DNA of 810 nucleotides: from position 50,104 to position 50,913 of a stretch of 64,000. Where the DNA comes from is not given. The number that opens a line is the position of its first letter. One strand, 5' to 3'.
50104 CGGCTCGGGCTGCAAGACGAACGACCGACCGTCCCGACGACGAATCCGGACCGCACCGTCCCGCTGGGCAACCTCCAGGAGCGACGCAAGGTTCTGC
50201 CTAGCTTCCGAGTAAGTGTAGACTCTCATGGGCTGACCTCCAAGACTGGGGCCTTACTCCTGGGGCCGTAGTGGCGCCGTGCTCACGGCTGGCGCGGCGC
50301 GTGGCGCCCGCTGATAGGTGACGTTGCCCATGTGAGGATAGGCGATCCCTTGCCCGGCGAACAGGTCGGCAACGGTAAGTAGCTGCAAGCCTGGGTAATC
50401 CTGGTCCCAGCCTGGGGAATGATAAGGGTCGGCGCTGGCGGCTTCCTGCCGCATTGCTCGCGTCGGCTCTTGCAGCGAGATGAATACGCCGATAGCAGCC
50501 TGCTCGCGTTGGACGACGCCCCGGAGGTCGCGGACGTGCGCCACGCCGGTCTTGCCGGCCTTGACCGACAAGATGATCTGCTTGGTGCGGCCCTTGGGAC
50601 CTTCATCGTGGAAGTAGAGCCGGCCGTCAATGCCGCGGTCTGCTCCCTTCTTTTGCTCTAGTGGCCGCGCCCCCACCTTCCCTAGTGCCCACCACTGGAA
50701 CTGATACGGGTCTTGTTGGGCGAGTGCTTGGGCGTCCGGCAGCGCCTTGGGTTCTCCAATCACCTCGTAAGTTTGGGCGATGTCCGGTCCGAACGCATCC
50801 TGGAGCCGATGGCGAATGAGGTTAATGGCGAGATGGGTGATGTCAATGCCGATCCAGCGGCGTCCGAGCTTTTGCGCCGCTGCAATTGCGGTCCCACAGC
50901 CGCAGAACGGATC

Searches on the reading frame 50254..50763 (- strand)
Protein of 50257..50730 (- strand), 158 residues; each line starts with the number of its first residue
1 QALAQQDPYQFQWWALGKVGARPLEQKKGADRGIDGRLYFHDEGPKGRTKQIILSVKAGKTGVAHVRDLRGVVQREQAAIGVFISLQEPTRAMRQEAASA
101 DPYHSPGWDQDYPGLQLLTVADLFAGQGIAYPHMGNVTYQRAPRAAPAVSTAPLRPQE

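Call 42: search_solved_structures(query=window:50257-50730:-, max_evalue=10, show_alignments=4)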
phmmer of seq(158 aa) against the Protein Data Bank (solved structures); distinct sequences matched with E-value up to 10: 3.
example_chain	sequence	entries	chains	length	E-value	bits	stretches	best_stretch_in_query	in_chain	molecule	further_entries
5ipw_A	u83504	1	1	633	0.62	13.1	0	61-126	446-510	Oligopeptide ABC transporter, periplasmic oligopeptide-binding protein, putative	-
8cwr_A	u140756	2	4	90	1.2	12.2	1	26-50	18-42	Redox- and pH-responsive transcriptional regulator WhiB3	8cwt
8cyf_A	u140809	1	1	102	1.3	12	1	26-50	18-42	Redox- and pH-responsive transcriptional regulator WhiB3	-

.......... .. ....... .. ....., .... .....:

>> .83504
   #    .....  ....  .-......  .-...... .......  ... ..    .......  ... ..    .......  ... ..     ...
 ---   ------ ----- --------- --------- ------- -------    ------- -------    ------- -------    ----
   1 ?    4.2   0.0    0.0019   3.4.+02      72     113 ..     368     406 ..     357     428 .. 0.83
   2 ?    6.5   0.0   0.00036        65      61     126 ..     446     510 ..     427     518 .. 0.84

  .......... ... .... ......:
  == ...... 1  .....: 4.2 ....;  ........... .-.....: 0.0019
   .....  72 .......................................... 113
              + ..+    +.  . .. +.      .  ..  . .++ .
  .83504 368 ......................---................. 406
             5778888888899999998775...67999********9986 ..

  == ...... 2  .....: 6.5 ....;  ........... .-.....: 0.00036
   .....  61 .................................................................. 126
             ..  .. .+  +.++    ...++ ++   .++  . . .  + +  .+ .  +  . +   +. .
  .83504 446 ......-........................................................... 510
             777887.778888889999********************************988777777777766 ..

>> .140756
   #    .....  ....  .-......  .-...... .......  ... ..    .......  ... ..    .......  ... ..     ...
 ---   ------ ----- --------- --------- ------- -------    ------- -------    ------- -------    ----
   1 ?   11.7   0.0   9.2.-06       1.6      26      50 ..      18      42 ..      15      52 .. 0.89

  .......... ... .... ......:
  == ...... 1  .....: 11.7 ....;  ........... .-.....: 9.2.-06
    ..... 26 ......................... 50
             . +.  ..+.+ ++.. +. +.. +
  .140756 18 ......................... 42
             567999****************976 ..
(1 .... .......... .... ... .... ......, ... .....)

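Call 58: predict_structure(alignment_id=A2)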
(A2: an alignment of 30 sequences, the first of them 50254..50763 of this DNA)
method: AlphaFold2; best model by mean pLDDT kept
length: 169 residues; sequences in the alignment: 30
mean_pLDDT: 87.0   pTM: 0.79
mean pLDDT of the five models: 87.0, 86.6, 85.0, 84.2, 83.8
residues with pLDDT >= 90: 120; 70-90: 17; 50-70: 26; < 50: 6
segments of 3 or more residues with pLDDT < 50: 147-151
pLDDT, mean of each block of 10 residues (from residue 1): 85 95 95 84 85 78 96 96 96 98 98 93 98 97 68 57 58
secondary structure, 60 per line:
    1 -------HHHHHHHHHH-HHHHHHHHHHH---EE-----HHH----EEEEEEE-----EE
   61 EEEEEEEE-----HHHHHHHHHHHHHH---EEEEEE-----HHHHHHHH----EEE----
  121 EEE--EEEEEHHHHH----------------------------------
elements in order: H8-17 H19-29 E47-53 E59-68 H74-87 E91-96 H102-109 E114-116 E121-123 E126-130 H131-135

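Call 61: fold_search(model_id=the predicted structure, library=pdb)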
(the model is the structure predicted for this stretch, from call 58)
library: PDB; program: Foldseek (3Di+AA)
matches with E <= 10: 1052; with E <= 0.001: 4
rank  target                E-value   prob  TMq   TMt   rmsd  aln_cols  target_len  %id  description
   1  4oc8_A                1.2e-04  1.00  0.54  0.26   5.6       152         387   20  DNA modification-dependent restriction endonuclease AspBHI (released 2014-03-19)
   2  4f0q_D                1.4e-04  1.00  0.48  0.21   6.2       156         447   18  MspJI Restriction Endonuclease - P21 Form (released 2012-08-08)
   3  4f0p_A                2.6e-04  1.00  0.55  0.22   4.7       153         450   17  MspJI Restriction Endonuclease - P31 Form (released 2012-08-08)
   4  4f0p_B                3.8e-04  1.00  0.50  0.21   5.9       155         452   15  MspJI Restriction Endonuclease - P31 Form (released 2012-08-08)
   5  4f0p_C                1.1e-03  1.00  0.51  0.21   6.1       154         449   16  MspJI Restriction Endonuclease - P31 Form (released 2012-08-08)
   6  8yfq_E                1.2e-03  0.99  0.36  0.30   9.0       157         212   11  Cryo EM structure of Komagataella phaffii RNAPII-Rat1-Rai1 pre-termination complex (released 2024-09-25)
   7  1wtd_A                1.2e-03  0.98  0.35  0.24  10.3       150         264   13  Crystal structure of type II restrcition endonuclease, EcoO109I DNA-free form (released 2004-12-14)
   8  5xog_E                4.3e-03  0.98  0.38  0.31   7.6       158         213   10  RNA Polymerase II elongation complex bound with Spt5 KOW5 and Elf1 (released 2017-08-16)
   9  4c2m_E                5.2e-03  1.00  0.33  0.27   3.0        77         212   13  Structure of RNA polymerase I at 2.8 A resolution (released 2013-10-23)
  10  5iy6_E                6.2e-03  0.97  0.36  0.30  11.1       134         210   12  Human holo-PIC in the closed state (released 2016-05-18)
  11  5flm_E                1.0e-02  0.96  0.37  0.31   8.3       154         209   10  Structure of transcribing mammalian RNA polymerase II (released 2016-01-20)
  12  9g1x_E                1.3e-02  1.00  0.34  0.28   1.9        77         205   13  Yeast RNA polymerase I elongation complex stalled by an apurinic site, 11-subunit (released 2025-06-18)
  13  1i6h_E                1.3e-02  0.93  0.37  0.31   8.4       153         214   11  RNA POLYMERASE II ELONGATION COMPLEX (released 2001-04-23)
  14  7eu0_E                1.3e-02  0.99  0.37  0.32   5.9        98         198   12  The cryo-EM structure of A. thaliana Pol IV-RDR2 backtracked complex (released 2021-12-29)
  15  1dzf                  1.8e-02  1.00  0.33  0.27   3.5        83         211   13  RPB5 from S.cerevisiae (released 2000-06-09)
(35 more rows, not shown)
